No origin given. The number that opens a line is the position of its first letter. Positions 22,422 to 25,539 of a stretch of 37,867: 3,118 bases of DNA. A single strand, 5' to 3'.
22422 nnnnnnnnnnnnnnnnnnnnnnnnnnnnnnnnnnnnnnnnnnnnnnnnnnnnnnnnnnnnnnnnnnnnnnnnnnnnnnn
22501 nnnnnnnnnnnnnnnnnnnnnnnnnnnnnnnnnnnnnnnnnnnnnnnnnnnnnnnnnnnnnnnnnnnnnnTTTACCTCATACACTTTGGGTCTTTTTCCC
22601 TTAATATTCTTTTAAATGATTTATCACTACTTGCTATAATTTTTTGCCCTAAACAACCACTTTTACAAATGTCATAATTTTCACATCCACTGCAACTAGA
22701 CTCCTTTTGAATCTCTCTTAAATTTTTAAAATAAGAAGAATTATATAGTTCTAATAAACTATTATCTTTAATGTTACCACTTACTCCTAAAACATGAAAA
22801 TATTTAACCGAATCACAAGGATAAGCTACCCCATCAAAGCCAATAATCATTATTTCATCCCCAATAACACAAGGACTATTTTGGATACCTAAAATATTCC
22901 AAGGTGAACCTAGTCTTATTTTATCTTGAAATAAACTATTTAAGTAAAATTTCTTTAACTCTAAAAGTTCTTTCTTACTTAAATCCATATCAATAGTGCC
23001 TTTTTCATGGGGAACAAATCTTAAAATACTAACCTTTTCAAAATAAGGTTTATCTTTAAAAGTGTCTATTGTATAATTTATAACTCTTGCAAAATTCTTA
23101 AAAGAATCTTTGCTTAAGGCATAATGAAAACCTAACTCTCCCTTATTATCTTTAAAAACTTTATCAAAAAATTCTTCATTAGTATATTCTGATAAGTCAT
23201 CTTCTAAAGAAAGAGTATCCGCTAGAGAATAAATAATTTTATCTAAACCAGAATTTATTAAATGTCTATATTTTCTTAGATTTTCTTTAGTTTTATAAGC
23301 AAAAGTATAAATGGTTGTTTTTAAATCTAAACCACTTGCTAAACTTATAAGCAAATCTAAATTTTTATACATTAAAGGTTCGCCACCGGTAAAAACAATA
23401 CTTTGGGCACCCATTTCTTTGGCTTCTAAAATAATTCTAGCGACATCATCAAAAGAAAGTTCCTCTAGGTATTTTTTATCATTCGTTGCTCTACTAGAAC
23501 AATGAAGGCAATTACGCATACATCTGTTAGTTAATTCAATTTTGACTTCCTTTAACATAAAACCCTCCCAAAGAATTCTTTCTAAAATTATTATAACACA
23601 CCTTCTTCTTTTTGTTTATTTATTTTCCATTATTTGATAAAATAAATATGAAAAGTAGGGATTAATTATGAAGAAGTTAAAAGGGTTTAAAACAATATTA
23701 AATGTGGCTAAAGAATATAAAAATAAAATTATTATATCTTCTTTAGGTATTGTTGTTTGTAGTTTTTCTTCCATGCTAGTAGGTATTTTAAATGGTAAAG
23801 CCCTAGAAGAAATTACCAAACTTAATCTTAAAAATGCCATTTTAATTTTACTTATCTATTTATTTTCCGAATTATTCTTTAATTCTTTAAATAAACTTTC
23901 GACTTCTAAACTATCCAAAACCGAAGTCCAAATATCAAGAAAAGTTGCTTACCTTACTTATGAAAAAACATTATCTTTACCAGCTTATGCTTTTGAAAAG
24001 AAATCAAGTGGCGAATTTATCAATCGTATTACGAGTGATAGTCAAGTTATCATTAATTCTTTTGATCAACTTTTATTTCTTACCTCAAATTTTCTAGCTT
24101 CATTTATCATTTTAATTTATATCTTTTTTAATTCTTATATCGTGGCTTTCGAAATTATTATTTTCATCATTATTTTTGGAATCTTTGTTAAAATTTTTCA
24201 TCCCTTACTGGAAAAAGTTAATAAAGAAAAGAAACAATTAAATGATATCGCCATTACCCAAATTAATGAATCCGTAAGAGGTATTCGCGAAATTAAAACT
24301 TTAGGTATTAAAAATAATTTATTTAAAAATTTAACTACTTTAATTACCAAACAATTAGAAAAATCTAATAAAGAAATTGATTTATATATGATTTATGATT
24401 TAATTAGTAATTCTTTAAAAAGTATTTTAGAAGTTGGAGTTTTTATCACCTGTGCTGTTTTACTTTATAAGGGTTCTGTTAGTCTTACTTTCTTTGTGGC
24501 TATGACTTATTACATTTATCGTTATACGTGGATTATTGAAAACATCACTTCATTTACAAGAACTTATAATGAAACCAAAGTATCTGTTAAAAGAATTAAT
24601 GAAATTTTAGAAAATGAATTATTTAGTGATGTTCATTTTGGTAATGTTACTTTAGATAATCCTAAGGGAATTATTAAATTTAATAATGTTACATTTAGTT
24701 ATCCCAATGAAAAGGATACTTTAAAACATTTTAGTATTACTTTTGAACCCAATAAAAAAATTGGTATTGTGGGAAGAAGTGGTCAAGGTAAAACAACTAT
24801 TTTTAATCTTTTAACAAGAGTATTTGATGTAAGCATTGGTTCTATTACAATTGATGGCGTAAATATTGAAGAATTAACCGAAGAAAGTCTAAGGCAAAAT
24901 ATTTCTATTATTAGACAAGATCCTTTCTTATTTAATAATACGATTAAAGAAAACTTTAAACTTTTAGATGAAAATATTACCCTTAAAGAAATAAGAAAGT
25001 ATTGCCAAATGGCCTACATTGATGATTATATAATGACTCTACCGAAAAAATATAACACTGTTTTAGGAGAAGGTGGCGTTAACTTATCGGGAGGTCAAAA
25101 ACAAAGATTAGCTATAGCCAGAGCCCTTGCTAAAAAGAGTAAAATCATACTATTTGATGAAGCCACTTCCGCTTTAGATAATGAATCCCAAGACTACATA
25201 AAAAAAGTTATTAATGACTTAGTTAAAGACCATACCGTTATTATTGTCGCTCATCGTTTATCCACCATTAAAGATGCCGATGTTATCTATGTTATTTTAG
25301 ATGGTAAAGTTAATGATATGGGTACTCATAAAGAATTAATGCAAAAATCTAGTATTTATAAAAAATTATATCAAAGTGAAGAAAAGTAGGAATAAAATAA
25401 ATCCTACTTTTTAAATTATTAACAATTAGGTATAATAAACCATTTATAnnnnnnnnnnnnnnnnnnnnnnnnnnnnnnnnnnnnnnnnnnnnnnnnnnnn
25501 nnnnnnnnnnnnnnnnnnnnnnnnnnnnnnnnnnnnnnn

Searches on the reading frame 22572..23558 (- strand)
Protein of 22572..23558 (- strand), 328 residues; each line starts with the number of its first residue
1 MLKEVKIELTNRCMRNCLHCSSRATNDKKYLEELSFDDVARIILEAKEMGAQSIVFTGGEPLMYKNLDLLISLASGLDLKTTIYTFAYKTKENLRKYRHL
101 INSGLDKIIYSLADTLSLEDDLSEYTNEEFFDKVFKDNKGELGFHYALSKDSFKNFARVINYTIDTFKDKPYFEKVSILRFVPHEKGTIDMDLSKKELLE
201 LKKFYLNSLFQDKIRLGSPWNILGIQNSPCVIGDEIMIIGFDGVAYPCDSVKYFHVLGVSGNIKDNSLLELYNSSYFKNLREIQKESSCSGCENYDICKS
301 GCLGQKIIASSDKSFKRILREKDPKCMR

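Call 3: search_protein_families(library=pfam, proteins=[window:22572-23558:-], max_evalue=1)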
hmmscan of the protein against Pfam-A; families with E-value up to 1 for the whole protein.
window:22572-23558:- (328 aa): 3 families
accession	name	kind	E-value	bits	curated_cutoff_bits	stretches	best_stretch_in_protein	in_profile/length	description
PF04055.27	Radical_SAM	-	7.5e-16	59.2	29.5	1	7-111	1-108/166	Radical SAM superfamily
PF13186.11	SPASM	-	1.4e-09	38.5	21.5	1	230-293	1-67/67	Iron-sulfur cluster-binding domain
PF13353.11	Fer4_12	-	4.7e-07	30.6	22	1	12-78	14-78/137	4Fe-4S single cluster domain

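Call 4: search_protein_families(library=ncbifam, proteins=[window:22572-23558:-], max_evalue=1)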
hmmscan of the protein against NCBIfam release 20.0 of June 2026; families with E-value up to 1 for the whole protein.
window:22572-23558:- (328 aa): 80 families (the best 25 are shown)
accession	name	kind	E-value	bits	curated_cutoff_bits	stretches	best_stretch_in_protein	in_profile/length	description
TIGR02109.1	PQQ_syn_pqqE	equivalog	4.6e-17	62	381.35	2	6-115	10-116/358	pyrroloquinoline quinone biosynthesis protein PqqE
TIGR04053.2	TIGR04053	equivalog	1.6e-15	57.3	395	2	8-111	13-116/366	TIGR04053 family radical SAM/SPASM domain-containing protein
TIGR04545.1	rSAM_ahbD_hemeb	equivalog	2.1e-15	57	500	2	7-112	4-106/339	heme b synthase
TIGR03962.1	mycofact_rSAM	equivalog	4.2e-15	55.8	265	2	230-310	241-321/339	mycofactocin radical SAM maturase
NF050035.1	rSAM_WgK_link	exception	7.9e-15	54.7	650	2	5-70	11-76/367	radical SAM/SPASM peptide maturase WgkB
TIGR04317.1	W_rSAM_matur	equivalog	1e-14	54.5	380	1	2-299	3-320/349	tungsten cofactor oxidoreductase radical SAM maturase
NF045574.1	sacti_mat_StsB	exception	4.4e-14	52.2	625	2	2-89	95-180/466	StsB family radical SAM/SPASM domain sactipeptide maturase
TIGR04055.1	rSAM_NirJ2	equivalog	9.6e-14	51.6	500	2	8-112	5-105/326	putative heme d1 biosynthesis radical SAM protein NirJ2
TIGR02668.1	moaA_archaeal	equivalog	3.8e-13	49.1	325.25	1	2-136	9-138/303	GTP 3',8-cyclase MoaA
TIGR02666.1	moaA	equivalog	1.1e-12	47.6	284.05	1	3-135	10-144/336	GTP 3',8-cyclase MoaA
TIGR04303.1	GeoRSP_rSAM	equivalog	4.9e-12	46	400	2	9-112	11-108/325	GeoRSP system radical SAM/SPASM protein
NF001199.0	PRK00164.2-1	equivalog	8.5e-12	44.8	231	1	3-135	12-139/308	GTP 3',8-cyclase MoaA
NF045702.1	rSAM_GDGT_ether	equivalog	6e-11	41.6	450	1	6-123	89-208/486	tetraether lipid synthase Tes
TIGR04340.1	rSAM_ACGX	hypoth_equivalog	7.2e-11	41.9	400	2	7-107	7-110/341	radical SAM/SPASM domain protein, ACGX system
TIGR03913.1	rad_SAM_trio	equivalog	8e-11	41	591.75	2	6-123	22-135/477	GDL motif peptide-associated radical SAM/SPASM maturase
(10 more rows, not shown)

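Call 5: search_protein_families(library=phrogs, proteins=[window:22572-23558:-], max_evalue=1)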
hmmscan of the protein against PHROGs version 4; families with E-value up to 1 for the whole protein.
window:22572-23558:- (328 aa): 9 families
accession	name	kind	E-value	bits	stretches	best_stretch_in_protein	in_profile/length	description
phrog_1802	-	other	1.8e-15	57.8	1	2-309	43-380/556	radical SAM domain-containing protein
phrog_21308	-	other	1.2e-06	27.9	1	5-289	415-698/735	radical SAM domain-containing protein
phrog_13987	-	other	1e-05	26.1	1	2-74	14-86/274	radical SAM domain-containing protein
phrog_626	-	DNA, RNA and nucleotide metabolism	3.3e-05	24.5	1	11-78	24-93/164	anaerobic ribonucleotide reductase small subunit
phrog_2076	-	moron, auxiliary metabolic gene and host takeover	0.00034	21.2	1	12-72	40-108/247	QueE-like radical SAM domain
phrog_27668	-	unknown function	0.00078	19.8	1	6-64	9-65/335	-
phrog_14086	-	other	0.0019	18.6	1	3-86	87-172/353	radical SAM domain-containing protein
phrog_15140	-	other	0.0051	16.8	1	9-66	93-146/366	radical SAM domain-containing protein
phrog_16999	-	other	0.0057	17.3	1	5-84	13-91/288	Fe-S oxidoreductase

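Call 6: search_protein_families(library=padloc, proteins=[window:22572-23558:-], max_evalue=1)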
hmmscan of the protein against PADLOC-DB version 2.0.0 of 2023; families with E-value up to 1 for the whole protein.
window:22572-23558:- (328 aa): 3 families
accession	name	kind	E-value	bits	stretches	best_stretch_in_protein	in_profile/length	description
PDLC02904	pVip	-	1.3e-10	39.3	1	8-111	8-106/262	Viperins associated with kinases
PDLC02903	pVip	-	2e-09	35.3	1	5-99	2-91/257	Viperins not associated with kinases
PDLC02905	pVip-kinase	-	6.2e-05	20.4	1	7-111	186-290/474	Viperin-kinase fusion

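Call 19: search_solved_structures(query=window:22572-23558:-, max_evalue=0.001)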
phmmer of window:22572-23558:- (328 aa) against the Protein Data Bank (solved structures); distinct sequences matched with E-value up to 0.001: 9.
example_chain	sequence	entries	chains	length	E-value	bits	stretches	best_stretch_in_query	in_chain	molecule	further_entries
1tv7_A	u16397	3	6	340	3.1e-08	36.4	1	2-112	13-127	Molybdenum cofactor biosynthesis protein A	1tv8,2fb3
2fb2_A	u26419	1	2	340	7.3e-08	35.2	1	3-112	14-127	Molybdenum cofactor biosynthesis protein A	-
7tol_A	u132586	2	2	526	1.9e-06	30.6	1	6-111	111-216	glycerol dibiphytanyl glycerol tetraether - macrocyclic archaeol synthase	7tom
4m7s_A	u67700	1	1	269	9.4e-06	28.3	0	4-86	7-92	BtrN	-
5v1q_A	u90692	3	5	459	9.5e-06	28.3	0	36-304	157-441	Radical SAM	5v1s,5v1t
4m7t_A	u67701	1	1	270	1.2e-05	28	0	4-85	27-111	BtrN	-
7vob_C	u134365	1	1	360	6.2e-05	25.6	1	7-114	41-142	Cytosylglucuronate decarboxylase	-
7voc_C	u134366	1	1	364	6.3e-05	25.6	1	7-114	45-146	Cytosylglucuronate decarboxylase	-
6efn_A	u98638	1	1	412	0.00019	24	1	7-102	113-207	Sporulation killing factor maturation protein SkfB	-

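Call 30: list_cluster_members(proteins=[P0016, P0015, P0003, window:22572-23558:-])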
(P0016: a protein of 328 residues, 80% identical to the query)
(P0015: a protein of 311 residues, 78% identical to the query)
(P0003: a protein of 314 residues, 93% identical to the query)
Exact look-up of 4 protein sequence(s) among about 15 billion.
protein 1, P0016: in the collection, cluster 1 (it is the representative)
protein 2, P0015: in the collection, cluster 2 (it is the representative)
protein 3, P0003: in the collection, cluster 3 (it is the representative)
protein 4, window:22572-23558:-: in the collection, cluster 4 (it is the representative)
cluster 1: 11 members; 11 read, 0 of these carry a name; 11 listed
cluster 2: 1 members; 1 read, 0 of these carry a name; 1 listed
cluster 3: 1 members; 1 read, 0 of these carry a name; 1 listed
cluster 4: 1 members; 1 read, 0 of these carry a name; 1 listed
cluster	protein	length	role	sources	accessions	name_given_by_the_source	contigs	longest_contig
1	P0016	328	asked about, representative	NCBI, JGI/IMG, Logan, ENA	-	-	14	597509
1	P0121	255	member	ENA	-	-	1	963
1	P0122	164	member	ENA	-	-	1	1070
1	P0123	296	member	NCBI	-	-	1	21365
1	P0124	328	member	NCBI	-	-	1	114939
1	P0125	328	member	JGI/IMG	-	-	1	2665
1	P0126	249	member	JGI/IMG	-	-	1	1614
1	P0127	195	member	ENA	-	-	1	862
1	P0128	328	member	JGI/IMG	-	-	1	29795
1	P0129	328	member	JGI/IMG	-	-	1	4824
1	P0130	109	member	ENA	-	-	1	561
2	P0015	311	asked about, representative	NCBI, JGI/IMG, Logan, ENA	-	-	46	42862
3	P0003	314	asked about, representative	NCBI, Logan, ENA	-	-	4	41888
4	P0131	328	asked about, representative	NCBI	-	-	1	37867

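Call 37: find_homologous_proteins(query=window:22572-23558:-, max_evalue=1e-10)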
Query window:22572-23558:- (328 aa): 445 proteins with E <= 1e-10 among 2925 candidates; the best 120 are listed.
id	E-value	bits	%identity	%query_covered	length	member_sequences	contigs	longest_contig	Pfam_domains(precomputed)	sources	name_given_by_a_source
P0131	2.0e-216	735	100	100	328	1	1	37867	PF13186.12,PF04055.28,PF13353.12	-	-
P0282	1.4e-201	686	93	100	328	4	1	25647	PF13186.12,PF04055.28,PF13353.12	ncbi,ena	-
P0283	4.9e-195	665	89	100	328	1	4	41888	PF13186.12,PF04055.28,PF13353.12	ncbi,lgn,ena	-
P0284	1.8e-188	643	87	100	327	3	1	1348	PF13186.12,PF04055.28,PF13353.12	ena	-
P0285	2.9e-182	623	84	100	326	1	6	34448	PF13186.12,PF04055.28,PF13353.12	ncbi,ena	-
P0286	1.0e-139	483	65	100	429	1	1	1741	PF10110.15,PF13186.12,PF04055.28,PF13353.12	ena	-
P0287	1.6e-139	483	65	100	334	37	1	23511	PF13186.12,PF04055.28,PF13353.12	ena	-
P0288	3.1e-139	482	65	100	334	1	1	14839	PF13186.12,PF04055.28,PF13353.12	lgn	-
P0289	3.6e-139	482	64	100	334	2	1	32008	PF13186.12,PF04055.28,PF13353.12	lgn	-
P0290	7.1e-139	481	65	100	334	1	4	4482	PF13186.12,PF04055.28,PF13353.12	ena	-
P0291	8.0e-139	480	65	100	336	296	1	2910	PF13186.12,PF04055.28,PF13353.12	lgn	-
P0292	1.5e-138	479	65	100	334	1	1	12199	PF13186.12,PF04055.28,PF13353.12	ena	-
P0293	1.9e-138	479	64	100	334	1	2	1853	PF13186.12,PF04055.28,PF13353.12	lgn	-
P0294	8.0e-138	477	65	100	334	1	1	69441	PF13186.12,PF04055.28,PF13353.12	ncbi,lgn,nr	ncbi:MAG: radical SAM protein [Bacilli bacterium]|nr:radical SAM protein [Bacilli bacterium]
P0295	8.1e-138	477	65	100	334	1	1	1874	PF13186.12,PF04055.28,PF13353.12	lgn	-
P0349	2.4e-135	469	63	100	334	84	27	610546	PF13186.12,PF04055.28,PF13353.12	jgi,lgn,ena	jgi:radical SAM protein with 4Fe4S-binding SPASM domain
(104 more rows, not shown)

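Call 38: find_encoding_contigs(protein=P0349, flank=6000, max_places=5)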
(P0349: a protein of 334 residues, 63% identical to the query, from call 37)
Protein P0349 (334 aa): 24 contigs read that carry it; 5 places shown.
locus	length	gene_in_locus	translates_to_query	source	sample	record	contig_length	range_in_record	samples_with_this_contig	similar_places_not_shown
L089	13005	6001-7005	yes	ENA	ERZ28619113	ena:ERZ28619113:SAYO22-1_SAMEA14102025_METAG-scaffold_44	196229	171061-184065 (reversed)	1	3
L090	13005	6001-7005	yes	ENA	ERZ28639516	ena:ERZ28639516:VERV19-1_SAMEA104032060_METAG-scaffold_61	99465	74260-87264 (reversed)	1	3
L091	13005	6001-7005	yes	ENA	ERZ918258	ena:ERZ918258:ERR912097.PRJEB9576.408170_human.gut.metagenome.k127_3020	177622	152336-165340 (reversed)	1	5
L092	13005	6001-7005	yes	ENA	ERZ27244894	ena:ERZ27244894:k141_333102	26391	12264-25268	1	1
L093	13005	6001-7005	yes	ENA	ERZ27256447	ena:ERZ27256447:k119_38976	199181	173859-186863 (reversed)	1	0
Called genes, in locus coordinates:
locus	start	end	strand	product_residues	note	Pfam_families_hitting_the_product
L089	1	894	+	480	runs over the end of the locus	PF03606:DcuC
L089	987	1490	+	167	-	-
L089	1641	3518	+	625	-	PF00005:ABC_tran, PF00931:NB-ARC (faint), PF03193:RsgA_GTPase (faint), PF13555:AAA_29 (faint), PF02463:SMC_N (faint), PF12848:ABC_tran_Xtn, PF00005:ABC_tran, PF16326:ABC_tran_CTD (weak), +3 more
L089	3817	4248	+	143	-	-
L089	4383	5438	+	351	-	-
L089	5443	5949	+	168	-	-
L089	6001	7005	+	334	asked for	PF04055:Radical_SAM, PF13353:Fer4_12 (weak), PF13186:SPASM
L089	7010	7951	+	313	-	PF18723:HMUDK_hel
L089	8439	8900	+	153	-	-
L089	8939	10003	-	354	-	PF12770:CHAT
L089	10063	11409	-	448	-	PF01076:Mob_Pre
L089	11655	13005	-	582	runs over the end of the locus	PF00239:Resolvase, PF07508:Recombinase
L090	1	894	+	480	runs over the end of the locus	PF03606:DcuC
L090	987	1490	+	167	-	-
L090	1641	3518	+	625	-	PF00005:ABC_tran, PF00931:NB-ARC (faint), PF03193:RsgA_GTPase (faint), PF13555:AAA_29 (faint), PF02463:SMC_N (faint), PF12848:ABC_tran_Xtn, PF00005:ABC_tran, PF16326:ABC_tran_CTD (weak), +3 more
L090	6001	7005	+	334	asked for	PF04055:Radical_SAM, PF13353:Fer4_12 (weak), PF13186:SPASM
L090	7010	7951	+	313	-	PF18723:HMUDK_hel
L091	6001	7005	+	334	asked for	PF04055:Radical_SAM, PF13353:Fer4_12 (weak), PF13186:SPASM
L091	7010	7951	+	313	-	PF18723:HMUDK_hel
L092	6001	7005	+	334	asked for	PF04055:Radical_SAM, PF13353:Fer4_12 (weak), PF13186:SPASM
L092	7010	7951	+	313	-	PF18723:HMUDK_hel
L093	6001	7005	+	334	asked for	PF04055:Radical_SAM, PF13353:Fer4_12 (weak), PF13186:SPASM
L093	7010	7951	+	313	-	PF18723:HMUDK_hel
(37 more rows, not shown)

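Call 71: find_related_loci(query=window:22572-23558:-, collection=viral_contigs, flank=6000)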
Query window:22572-23558:- (328 aa) in viral_contigs; peptide patterns used: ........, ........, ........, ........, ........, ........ (x = any residue, [..] = any of these).
10 stretches matched a pattern, but none encodes a relative of the query by tblastn (E <= 1e-3).

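Call 82: predict_structure(alignment_id=A2)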
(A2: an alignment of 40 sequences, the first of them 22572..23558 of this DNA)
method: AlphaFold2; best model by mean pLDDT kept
length: 328 residues; sequences in the alignment: 40
mean_pLDDT: 75.8   pTM: 0.80
mean pLDDT of the five models: 75.8, 73.4, 73.2, 70.7, 69.8
residues with pLDDT >= 90: 100; 70-90: 98; 50-70: 107; < 50: 23
segments of 3 or more residues with pLDDT < 50: 250-253, 295-300, 322-328
pLDDT, mean of each block of 10 residues (from residue 1): 86 68 65 90 94 89 94 98 89 95 96 63 69 94 88 86 92 90 59 78 88 78 57 65 57 51 77 73 57 47 56 61 44
secondary structure, 60 per line:
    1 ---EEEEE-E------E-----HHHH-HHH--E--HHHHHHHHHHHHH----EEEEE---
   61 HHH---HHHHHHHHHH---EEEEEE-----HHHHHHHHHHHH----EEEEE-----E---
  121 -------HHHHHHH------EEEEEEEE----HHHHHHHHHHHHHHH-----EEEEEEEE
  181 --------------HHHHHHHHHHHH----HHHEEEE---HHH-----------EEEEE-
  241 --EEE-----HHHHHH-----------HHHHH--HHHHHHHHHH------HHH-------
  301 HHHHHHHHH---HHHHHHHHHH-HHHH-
elements in order: E4-8 H23-26 H36-48 E53-57 H67-76 E80-85 H91-102 E107-111 H128-134 E141-148 H153-167 E173-180 H195-206 E214-217 E235-239 E243-245 H251-256 H268-272 H275-284 H301-309 H313-322 H324-327

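Call 85: fold_search(model_id=the predicted structure, library=pdb)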
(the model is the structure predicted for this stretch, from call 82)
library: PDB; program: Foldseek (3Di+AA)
matches with E <= 10: 1588; with E <= 0.001: 180
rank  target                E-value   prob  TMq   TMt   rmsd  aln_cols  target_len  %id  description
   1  5v1s_A                1.0e-10  1.00  0.63  0.51   5.9       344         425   18  Crystal structure of Streptococcus suis SuiB bound to S-adenosylmethionine (released 2017-08-30)
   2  5v1q_B                2.3e-10  1.00  0.62  0.49   6.2       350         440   18  Crystal structure of Streptococcus suis SuiB (released 2017-08-30)
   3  5v1q_A                2.4e-10  1.00  0.62  0.50   6.2       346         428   19  Crystal structure of Streptococcus suis SuiB (released 2017-08-30)
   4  5v1t_A                7.1e-10  1.00  0.62  0.49   6.3       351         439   17  Crystal structure of Streptococcus suis SuiB bound to precursor peptide SuiA (released 2017-08-30)
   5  2fb2_B                8.0e-10  1.00  0.56  0.56   7.6       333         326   18  Structure of the MoaA Arg17/266/268/Ala triple mutant (released 2006-05-09)
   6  8hzv_A                1.6e-09  1.00  0.52  0.38   7.3       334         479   17  The crystal structure of a Radical SAM Enzyme DesII (released 2024-07-10)
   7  8hzv_B                1.7e-09  1.00  0.48  0.36   9.8       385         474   16  The crystal structure of a Radical SAM Enzyme DesII (released 2024-07-10)
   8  8hzv_C                2.5e-09  1.00  0.53  0.39   9.3       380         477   18  The crystal structure of a Radical SAM Enzyme DesII (released 2024-07-10)
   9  6c8v                  2.7e-09  1.00  0.58  0.61   6.7       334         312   15  X-ray structure of PqqE from Methylobacterium extorquens (released 2018-02-14)
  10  1tv7_B                2.8e-09  1.00  0.54  0.54   7.7       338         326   17  Structure of the S-adenosylmethionine dependent Enzyme MoaA (released 2004-08-31)
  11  1tv7_A                2.8e-09  1.00  0.56  0.56   8.7       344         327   18  Structure of the S-adenosylmethionine dependent Enzyme MoaA (released 2004-08-31)
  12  8hzv_D                3.2e-09  1.00  0.48  0.35   8.3       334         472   16  The crystal structure of a Radical SAM Enzyme DesII (released 2024-07-10)
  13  7vob                  1.3e-08  1.00  0.53  0.53   5.4       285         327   16  The crystal structure of a Radical SAM Enzyme BlsE involved in the Biosynthesis of Blasticidin S (released 2022-05-04)
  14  7tom                  1.4e-08  1.00  0.48  0.33   4.3       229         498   17  X-ray crystal structure of glycerol dibiphytanyl glycerol tetraether - macrocyclic archaeol synthase (GDGT-MAS) from Met (released 2022-08-31)
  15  2fb2_A                1.4e-08  1.00  0.54  0.54   8.1       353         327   17  Structure of the MoaA Arg17/266/268/Ala triple mutant (released 2006-05-09)
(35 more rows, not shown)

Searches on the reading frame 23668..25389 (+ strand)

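Call 10: search_protein_families(library=pfam, proteins=[window:23668-25389:+], max_evalue=0.001)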
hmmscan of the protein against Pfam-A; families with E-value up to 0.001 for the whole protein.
window:23668-25389:+ (573 aa): 4 families
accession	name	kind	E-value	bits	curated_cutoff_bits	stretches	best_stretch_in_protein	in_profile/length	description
PF00005.33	ABC_tran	-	1.7e-30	106.9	25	1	352-501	1-137/137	ABC transporter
PF00664.28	ABC_membrane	-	1.7e-20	74.3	28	1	22-282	2-266/274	ABC transporter transmembrane region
PF02463.25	SMC_N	-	7.5e-09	35.8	40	1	352-543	135-211/220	RecF/RecN/SMC N terminal domain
PF09818.15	ABC_ATPase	-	0.00029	20.4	23.2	0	447-548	133-233/283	P-loop domain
